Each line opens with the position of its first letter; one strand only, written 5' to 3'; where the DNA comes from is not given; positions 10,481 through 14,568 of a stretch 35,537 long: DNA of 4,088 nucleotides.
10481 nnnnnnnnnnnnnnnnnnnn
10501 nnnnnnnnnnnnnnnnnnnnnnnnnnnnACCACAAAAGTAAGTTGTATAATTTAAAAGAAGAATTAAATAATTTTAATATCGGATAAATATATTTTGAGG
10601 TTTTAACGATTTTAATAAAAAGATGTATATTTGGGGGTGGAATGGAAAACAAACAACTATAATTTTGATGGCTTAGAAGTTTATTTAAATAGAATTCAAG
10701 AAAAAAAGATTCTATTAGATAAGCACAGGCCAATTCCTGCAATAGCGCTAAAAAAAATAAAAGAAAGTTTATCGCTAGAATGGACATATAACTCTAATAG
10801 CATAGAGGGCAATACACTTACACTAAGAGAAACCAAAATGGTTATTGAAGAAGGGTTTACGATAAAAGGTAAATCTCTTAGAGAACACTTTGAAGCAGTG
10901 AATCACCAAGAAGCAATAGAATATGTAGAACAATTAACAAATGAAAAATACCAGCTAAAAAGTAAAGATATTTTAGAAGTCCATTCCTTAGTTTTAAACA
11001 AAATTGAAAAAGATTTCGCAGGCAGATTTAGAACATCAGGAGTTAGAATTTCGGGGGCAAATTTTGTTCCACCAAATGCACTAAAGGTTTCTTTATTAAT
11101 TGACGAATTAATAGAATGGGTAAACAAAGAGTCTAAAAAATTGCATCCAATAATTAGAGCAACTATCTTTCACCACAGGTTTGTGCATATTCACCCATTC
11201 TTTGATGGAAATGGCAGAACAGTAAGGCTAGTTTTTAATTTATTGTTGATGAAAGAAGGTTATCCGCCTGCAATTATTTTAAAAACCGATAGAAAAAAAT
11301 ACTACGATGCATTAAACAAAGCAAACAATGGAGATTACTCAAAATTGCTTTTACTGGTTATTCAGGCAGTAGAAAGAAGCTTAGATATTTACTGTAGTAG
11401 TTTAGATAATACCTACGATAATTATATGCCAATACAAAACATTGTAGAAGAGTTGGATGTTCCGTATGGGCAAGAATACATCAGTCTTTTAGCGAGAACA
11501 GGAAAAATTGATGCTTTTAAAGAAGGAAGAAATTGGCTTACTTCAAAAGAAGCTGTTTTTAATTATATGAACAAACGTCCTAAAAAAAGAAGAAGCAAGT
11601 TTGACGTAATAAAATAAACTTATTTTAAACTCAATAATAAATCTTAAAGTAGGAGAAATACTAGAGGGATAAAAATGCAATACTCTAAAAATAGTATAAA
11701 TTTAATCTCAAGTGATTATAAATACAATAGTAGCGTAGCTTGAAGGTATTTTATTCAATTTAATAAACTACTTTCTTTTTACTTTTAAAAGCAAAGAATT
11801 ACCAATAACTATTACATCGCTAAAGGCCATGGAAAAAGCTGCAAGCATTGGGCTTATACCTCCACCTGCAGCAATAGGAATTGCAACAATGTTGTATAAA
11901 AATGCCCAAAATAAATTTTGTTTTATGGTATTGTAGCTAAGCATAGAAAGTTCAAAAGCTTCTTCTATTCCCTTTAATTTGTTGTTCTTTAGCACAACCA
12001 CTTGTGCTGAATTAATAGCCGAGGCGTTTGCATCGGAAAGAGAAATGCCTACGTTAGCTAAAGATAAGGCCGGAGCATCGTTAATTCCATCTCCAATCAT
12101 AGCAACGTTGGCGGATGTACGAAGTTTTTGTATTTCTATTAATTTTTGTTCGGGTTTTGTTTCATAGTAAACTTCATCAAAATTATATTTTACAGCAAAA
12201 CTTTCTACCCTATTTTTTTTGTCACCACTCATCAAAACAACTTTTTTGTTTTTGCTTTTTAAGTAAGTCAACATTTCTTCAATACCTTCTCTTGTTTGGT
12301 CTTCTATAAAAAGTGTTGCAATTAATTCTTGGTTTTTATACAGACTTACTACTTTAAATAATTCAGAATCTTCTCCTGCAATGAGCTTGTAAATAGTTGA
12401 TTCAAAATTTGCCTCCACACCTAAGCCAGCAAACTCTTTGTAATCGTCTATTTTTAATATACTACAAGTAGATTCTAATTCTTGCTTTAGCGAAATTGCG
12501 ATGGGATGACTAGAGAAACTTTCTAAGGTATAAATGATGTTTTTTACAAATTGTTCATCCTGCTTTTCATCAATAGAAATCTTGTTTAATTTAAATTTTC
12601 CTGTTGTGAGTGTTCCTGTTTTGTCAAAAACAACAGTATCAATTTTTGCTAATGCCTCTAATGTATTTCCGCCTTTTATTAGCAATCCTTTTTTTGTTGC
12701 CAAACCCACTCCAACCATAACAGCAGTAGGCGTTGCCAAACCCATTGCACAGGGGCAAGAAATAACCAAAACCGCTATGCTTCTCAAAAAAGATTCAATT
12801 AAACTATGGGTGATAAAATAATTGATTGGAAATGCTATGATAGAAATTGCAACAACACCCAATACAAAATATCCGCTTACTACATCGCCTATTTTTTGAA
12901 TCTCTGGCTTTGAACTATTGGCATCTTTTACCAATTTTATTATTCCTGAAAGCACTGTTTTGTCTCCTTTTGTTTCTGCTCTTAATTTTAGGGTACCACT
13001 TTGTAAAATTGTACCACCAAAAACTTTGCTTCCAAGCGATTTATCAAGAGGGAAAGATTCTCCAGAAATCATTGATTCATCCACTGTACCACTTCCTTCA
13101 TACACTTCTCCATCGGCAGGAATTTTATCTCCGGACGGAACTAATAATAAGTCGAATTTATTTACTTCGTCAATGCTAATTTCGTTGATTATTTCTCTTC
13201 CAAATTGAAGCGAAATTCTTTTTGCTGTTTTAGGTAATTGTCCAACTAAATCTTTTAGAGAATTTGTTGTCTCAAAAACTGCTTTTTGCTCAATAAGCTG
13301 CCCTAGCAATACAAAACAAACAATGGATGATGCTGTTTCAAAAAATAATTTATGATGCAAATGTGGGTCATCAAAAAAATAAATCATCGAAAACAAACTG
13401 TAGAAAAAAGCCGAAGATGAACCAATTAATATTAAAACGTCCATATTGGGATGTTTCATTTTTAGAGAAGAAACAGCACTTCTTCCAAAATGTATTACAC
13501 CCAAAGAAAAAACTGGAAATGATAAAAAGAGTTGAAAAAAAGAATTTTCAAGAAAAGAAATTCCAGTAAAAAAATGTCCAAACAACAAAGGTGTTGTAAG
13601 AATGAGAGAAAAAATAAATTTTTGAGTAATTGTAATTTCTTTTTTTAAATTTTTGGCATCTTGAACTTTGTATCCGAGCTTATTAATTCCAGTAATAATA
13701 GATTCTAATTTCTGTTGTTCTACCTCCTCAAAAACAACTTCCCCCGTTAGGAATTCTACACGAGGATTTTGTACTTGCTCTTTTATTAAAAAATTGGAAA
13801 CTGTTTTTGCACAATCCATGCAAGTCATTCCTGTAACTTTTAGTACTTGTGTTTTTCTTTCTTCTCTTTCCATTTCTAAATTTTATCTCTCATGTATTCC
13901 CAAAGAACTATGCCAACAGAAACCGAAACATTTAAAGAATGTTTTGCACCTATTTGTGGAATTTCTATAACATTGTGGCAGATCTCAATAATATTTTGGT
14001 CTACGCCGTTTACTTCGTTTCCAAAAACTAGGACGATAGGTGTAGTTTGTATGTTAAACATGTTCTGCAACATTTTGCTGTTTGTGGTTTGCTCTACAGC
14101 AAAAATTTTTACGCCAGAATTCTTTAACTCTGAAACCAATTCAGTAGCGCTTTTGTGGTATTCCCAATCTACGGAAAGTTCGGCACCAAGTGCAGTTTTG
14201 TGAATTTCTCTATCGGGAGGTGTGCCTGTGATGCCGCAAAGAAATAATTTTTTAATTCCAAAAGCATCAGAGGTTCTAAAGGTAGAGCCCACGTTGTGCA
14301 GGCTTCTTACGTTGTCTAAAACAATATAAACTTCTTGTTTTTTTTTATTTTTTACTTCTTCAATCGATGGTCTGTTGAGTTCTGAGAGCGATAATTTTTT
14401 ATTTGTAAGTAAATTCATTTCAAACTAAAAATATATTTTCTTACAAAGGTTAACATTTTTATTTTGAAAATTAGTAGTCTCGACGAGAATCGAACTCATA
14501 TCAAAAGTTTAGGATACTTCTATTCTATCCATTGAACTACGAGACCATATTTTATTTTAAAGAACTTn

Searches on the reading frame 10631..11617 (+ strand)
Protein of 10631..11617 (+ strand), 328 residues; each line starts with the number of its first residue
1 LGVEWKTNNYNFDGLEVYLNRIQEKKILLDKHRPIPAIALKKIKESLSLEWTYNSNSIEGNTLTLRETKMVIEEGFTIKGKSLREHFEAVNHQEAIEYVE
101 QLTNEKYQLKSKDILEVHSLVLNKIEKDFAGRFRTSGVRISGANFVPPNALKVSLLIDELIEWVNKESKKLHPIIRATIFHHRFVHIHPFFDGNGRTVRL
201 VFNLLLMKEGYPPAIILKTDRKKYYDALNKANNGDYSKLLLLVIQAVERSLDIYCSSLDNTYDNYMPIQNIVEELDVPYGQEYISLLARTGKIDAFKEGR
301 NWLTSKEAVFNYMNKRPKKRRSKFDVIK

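Call 48: search_protein_families(library=pfam, proteins=[window:10631-11617:+], max_evalue=0.001)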
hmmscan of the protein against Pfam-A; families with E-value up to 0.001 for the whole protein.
window:10631-11617:+ (328 aa): 1 family
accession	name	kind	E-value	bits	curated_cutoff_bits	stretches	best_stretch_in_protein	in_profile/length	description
PF02661.23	Fic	-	6.5e-23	81.8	24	1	109-206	2-93/93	Fic/DOC family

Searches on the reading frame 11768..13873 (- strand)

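Call 49: search_protein_families(library=pfam, proteins=[window:11768-13873:-], max_evalue=0.001)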
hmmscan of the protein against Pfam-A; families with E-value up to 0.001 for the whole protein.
window:11768-13873:- (701 aa): 4 families
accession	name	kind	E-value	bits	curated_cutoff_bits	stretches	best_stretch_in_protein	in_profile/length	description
PF00122.25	E1-E2_ATPase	-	3.8e-47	160.6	28.1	1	229-395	15-181/181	E1-E2 ATPase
PF00702.32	Hydrolase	-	1.1e-24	88.4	26.4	1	411-606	1-190/191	haloacid dehalogenase-like hydrolase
PF08282.18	Hydrolase_3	-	5.4e-06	26.8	20.9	1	586-639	202-254/255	haloacid dehalogenase-like hydrolase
PF00403.32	HMA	-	4.5e-05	24.2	24.8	1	10-69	1-62/62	Heavy-metal-associated domain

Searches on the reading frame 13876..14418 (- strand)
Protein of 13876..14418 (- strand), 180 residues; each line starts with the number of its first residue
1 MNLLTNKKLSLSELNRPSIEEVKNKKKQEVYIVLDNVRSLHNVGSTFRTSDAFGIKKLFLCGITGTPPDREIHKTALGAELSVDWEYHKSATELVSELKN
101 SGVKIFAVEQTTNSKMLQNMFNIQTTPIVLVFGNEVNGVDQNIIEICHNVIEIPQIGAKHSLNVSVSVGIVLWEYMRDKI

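Call 49: search_protein_families(library=pfam, proteins=[window:13876-14418:-], max_evalue=0.001)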
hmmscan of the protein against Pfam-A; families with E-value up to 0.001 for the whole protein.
window:13876-14418:- (180 aa): 1 family
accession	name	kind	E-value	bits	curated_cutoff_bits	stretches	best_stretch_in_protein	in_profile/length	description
PF00588.24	SpoU_methylase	-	9.3e-36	123.5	29.7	1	30-173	2-142/142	SpoU rRNA Methylase family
